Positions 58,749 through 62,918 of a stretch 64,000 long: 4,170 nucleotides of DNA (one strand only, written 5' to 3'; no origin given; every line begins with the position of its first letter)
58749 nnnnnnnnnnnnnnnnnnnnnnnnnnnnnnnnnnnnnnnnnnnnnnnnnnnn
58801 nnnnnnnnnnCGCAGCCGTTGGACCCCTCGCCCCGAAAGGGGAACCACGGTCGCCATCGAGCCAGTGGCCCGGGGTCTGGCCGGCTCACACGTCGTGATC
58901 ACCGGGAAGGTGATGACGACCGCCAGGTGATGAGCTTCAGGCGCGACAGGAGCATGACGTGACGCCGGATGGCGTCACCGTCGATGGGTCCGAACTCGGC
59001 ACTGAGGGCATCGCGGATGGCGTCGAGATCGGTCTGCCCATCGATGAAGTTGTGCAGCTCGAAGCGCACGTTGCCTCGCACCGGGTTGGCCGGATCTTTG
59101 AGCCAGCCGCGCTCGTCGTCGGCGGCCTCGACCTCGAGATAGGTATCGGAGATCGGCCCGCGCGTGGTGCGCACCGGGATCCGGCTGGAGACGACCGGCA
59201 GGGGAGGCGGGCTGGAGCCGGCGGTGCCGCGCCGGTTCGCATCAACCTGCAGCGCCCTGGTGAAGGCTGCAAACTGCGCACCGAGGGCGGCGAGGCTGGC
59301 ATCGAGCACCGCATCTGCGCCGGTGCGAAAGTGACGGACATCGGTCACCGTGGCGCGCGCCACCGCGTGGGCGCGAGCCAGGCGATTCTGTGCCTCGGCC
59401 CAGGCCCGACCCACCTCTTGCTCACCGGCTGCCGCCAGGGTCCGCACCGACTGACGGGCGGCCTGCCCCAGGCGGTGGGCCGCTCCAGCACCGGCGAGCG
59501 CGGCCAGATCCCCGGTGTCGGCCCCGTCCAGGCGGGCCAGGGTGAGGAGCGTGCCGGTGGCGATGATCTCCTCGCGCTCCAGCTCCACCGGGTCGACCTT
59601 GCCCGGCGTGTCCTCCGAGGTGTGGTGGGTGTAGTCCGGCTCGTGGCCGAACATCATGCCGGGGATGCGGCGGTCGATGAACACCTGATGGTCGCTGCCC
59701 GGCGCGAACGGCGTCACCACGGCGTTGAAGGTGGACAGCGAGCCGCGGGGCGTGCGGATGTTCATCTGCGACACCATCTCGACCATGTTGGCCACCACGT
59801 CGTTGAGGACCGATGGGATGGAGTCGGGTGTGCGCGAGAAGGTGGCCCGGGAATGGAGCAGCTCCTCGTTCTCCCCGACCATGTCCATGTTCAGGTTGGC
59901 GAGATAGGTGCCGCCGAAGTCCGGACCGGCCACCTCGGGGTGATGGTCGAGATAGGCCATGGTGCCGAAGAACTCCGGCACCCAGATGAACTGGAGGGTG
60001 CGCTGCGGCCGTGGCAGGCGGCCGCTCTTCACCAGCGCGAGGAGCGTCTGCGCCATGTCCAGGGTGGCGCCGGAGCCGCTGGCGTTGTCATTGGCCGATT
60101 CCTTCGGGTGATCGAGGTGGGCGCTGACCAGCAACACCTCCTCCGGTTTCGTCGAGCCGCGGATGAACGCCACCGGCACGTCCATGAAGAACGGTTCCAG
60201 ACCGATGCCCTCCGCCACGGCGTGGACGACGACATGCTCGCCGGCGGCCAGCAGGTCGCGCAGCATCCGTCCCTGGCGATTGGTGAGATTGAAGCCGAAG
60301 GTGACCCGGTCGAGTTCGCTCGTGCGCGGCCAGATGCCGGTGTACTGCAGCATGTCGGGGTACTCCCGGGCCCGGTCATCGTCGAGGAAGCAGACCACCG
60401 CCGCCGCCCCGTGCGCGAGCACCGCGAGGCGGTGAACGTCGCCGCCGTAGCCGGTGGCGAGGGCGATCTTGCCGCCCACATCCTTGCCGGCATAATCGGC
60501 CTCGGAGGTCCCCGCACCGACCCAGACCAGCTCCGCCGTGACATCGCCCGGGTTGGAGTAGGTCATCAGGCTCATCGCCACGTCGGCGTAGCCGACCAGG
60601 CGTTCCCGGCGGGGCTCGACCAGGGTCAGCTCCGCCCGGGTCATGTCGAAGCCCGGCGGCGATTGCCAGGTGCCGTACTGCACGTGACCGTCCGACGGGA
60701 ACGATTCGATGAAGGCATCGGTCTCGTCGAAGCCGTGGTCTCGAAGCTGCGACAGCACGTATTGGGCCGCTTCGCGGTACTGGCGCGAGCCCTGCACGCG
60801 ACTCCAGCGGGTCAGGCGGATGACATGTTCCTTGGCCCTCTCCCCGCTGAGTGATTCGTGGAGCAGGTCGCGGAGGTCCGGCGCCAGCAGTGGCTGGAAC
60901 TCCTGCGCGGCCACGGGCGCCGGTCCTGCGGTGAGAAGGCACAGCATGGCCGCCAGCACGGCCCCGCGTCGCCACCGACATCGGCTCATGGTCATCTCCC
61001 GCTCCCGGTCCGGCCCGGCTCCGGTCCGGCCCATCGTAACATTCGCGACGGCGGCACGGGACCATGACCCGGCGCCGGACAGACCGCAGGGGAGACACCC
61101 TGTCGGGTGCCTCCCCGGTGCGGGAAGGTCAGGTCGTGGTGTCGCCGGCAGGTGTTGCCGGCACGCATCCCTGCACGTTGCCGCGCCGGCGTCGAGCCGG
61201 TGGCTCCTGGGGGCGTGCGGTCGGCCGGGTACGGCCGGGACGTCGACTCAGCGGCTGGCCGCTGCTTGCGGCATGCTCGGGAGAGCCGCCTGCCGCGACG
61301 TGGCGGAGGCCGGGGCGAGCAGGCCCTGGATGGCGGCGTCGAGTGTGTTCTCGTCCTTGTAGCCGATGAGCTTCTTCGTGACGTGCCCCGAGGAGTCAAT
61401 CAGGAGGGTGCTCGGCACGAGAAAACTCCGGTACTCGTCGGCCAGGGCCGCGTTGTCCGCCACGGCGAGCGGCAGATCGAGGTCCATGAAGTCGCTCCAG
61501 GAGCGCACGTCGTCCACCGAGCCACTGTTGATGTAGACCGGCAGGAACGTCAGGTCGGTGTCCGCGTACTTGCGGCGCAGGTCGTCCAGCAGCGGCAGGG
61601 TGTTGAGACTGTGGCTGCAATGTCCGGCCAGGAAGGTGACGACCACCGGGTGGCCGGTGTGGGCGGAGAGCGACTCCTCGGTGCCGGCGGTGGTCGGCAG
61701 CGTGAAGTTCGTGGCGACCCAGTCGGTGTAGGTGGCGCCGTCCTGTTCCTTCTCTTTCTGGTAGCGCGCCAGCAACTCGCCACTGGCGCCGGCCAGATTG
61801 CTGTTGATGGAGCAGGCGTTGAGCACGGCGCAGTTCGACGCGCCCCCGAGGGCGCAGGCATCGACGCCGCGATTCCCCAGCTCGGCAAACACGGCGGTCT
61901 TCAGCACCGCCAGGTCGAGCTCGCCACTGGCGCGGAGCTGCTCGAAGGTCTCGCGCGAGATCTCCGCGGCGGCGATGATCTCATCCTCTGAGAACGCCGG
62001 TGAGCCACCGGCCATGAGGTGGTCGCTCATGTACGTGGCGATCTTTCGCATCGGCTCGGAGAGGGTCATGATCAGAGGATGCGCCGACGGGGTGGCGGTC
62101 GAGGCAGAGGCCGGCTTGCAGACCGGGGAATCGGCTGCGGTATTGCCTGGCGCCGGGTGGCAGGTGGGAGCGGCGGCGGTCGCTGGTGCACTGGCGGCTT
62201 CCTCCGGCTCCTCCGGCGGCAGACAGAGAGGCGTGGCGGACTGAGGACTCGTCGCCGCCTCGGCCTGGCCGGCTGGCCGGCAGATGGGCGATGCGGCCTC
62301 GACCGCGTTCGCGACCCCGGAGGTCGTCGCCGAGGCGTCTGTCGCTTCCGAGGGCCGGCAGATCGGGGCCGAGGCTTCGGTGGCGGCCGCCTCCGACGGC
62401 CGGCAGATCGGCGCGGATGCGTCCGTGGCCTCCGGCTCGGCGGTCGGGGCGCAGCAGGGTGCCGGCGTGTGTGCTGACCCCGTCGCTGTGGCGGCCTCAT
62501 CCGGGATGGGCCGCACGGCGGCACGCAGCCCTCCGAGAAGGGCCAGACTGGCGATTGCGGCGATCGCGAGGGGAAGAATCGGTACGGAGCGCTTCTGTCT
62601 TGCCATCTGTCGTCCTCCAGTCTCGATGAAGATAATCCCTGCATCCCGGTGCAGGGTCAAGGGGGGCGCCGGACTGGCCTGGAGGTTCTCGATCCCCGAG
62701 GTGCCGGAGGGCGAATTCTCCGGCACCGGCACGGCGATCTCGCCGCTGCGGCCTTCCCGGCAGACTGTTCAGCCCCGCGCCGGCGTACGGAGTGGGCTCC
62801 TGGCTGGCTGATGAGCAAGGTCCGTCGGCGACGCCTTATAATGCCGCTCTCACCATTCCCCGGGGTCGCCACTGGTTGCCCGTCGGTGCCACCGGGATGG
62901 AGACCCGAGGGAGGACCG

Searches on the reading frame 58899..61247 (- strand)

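Call 91: search_protein_families(library=pfam, proteins=[window:58899-61247:-], max_evalue=0.00001)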
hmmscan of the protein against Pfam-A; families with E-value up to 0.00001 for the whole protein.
window:58899-61247:- (782 aa): 2 families
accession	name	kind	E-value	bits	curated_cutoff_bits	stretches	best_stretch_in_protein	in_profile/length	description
PF04389.22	Peptidase_M28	-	3.2e-18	66.6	21.3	1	361-558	5-184/193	Peptidase family M28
PF16254.10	DUF4910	-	2.9e-06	26.7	26.6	1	360-488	61-173/247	Domain of unknown function (DUF4910)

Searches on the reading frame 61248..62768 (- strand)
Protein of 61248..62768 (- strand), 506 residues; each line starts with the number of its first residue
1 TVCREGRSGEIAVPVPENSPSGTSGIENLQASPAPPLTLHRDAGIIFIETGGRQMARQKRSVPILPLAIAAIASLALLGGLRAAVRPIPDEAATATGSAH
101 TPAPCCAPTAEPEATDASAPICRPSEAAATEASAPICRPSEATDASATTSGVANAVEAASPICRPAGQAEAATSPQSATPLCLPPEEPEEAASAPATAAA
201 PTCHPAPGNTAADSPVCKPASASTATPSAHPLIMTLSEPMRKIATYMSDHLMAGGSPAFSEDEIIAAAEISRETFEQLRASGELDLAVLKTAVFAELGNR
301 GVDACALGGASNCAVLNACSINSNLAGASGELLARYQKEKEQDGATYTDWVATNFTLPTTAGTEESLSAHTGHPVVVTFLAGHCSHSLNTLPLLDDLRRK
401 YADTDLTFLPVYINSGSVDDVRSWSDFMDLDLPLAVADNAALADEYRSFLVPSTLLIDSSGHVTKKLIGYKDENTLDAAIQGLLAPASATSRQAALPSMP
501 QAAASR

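Call 91: search_protein_families(library=pfam, proteins=[window:61248-62768:-], max_evalue=0.00001)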
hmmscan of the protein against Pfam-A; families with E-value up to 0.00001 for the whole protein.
window:61248-62768:- (506 aa): 2 families
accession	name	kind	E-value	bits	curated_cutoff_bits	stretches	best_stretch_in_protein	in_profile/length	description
PF00578.27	AhpC-TSA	-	1.4e-10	41.6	26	1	352-465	5-123/124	AhpC/TSA family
PF08534.16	Redoxin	-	4e-08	33.6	26.6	1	352-479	6-147/148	Redoxin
